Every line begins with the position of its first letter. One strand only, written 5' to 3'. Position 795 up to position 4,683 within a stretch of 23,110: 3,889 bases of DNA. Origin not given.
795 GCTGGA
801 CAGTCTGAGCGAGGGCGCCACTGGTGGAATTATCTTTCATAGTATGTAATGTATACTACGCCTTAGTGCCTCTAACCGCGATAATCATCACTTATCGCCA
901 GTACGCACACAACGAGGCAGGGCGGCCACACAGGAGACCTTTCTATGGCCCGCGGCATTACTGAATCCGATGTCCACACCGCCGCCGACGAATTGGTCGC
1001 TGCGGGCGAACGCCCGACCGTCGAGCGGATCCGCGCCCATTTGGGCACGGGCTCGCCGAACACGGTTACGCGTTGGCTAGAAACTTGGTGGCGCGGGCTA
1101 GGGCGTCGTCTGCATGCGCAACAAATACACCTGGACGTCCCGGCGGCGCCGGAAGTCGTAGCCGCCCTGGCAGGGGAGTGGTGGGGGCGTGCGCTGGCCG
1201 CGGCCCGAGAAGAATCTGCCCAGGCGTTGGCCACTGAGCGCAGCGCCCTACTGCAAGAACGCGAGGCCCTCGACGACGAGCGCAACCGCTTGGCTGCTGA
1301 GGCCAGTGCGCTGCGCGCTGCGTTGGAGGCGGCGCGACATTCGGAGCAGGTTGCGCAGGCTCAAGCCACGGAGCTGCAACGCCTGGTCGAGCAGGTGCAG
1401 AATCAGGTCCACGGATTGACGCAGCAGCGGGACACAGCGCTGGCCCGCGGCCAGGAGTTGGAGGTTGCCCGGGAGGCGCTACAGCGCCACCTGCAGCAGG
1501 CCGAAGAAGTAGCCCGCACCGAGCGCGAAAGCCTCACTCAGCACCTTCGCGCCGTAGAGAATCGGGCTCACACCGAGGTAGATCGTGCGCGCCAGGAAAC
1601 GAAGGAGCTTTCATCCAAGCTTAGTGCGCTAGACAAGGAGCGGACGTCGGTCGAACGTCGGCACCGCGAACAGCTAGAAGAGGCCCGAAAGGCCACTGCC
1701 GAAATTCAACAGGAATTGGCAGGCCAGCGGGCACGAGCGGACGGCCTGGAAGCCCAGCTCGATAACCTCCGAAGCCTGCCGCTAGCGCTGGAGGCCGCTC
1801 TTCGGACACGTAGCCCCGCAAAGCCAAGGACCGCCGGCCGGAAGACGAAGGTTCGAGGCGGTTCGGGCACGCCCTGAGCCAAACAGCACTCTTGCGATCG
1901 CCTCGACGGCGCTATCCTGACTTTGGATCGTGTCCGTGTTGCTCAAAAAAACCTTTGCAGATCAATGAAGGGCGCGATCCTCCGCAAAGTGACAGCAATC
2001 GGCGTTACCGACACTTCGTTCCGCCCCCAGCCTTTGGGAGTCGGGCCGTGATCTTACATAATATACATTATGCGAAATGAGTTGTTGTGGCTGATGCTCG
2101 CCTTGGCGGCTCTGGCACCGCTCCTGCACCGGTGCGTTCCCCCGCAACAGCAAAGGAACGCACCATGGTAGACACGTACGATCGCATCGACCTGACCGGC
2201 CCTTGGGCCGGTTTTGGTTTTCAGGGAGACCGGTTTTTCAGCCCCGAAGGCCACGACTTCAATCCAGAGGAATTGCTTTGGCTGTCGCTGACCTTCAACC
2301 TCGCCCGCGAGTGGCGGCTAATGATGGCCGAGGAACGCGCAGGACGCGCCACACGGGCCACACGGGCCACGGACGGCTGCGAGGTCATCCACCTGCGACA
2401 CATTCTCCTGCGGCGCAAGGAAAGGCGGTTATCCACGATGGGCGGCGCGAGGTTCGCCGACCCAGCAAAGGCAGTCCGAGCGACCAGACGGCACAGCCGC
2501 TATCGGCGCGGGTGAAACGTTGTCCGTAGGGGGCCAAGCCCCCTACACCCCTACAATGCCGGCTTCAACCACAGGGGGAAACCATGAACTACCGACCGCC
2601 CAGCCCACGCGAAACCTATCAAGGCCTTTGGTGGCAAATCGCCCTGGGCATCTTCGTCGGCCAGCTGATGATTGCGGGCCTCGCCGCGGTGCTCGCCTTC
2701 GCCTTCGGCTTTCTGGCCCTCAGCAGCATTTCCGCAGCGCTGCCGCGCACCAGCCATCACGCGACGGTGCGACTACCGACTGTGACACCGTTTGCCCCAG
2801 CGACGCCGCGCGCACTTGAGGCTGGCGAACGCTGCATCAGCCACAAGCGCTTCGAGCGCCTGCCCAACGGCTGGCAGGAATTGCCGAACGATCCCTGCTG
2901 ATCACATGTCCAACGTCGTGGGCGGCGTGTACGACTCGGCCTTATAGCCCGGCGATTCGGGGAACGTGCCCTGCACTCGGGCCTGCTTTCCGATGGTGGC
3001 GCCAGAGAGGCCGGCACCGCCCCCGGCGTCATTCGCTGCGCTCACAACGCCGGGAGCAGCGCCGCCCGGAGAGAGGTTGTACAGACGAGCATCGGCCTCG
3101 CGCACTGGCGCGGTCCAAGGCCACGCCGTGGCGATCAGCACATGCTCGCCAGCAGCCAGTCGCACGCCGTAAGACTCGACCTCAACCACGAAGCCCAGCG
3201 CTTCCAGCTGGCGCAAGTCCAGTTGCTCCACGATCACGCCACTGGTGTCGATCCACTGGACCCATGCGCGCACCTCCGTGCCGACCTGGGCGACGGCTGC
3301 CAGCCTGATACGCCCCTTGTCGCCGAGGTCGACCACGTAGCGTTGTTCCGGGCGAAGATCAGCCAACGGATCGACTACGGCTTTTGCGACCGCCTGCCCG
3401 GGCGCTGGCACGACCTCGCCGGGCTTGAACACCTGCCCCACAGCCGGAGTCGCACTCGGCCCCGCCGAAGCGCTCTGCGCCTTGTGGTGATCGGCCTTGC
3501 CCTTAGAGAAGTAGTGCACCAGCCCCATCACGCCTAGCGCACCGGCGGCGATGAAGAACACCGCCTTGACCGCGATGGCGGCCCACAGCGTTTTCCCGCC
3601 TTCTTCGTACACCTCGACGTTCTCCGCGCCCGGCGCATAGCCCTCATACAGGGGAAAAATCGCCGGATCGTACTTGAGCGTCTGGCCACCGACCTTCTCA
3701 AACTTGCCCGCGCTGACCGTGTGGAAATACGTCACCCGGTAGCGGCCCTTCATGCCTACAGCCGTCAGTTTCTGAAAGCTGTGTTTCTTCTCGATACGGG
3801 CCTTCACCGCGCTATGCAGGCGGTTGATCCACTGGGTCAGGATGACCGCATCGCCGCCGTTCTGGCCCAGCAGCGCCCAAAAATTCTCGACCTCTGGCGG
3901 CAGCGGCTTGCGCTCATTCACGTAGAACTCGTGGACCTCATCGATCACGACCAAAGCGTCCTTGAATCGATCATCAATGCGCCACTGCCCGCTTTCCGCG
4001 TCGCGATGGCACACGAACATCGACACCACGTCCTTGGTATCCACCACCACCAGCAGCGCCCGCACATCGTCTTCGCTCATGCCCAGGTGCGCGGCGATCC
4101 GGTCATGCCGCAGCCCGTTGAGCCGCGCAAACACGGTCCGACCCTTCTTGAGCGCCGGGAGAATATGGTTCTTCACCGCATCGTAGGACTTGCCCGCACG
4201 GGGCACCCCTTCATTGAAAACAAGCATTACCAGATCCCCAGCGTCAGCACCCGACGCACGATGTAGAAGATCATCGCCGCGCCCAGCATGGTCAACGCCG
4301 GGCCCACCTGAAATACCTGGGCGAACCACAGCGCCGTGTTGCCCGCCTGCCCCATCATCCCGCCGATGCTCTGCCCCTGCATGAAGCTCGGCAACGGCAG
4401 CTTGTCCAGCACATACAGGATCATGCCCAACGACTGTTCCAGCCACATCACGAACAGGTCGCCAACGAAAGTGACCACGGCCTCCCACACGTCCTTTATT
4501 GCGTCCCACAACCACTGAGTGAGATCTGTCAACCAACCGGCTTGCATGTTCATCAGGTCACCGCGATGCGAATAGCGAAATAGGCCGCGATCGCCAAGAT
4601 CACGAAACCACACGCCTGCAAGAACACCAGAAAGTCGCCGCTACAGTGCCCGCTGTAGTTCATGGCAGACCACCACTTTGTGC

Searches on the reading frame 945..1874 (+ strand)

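Call 35: search_protein_families(library=pfam, proteins=[window:945-1874:+], max_evalue=0.001)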
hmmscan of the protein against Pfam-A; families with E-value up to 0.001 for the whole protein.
window:945-1874:+ (310 aa): 2 families
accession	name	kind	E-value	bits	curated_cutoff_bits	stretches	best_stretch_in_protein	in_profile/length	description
PF11740.13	KfrA_N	-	5.1e-25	88.8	26.1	1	6-127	1-113/113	Plasmid replication region DNA-binding N-term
PF17675.6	APG6_N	-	0.00068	20.5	45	0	87-166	50-129/132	Apg6 coiled-coil region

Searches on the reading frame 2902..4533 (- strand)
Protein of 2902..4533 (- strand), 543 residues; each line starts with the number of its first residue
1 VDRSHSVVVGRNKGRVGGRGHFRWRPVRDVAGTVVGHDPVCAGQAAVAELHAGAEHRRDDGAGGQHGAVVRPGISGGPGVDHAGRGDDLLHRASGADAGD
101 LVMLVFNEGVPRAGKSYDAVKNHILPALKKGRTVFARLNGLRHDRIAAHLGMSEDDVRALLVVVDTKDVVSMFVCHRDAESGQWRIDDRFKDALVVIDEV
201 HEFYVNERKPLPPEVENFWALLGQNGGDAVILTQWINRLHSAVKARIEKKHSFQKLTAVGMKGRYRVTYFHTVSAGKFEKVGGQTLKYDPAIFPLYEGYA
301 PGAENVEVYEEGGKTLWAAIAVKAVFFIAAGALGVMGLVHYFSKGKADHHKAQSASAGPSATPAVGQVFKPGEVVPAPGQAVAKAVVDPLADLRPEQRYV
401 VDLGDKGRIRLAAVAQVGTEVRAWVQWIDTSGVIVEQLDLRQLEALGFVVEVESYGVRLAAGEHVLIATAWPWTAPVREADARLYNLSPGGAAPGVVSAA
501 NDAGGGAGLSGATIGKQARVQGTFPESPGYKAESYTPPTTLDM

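Call 35: search_protein_families(library=pfam, proteins=[window:2902-4533:-], max_evalue=0.001)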
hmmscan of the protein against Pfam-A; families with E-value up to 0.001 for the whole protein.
window:2902-4533:- (543 aa): 1 family
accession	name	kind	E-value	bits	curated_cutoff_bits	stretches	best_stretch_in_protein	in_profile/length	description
PF05707.18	Zot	-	4.1e-59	199.8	20.3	1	103-302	1-196/197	Zonular occludens toxin (Zot)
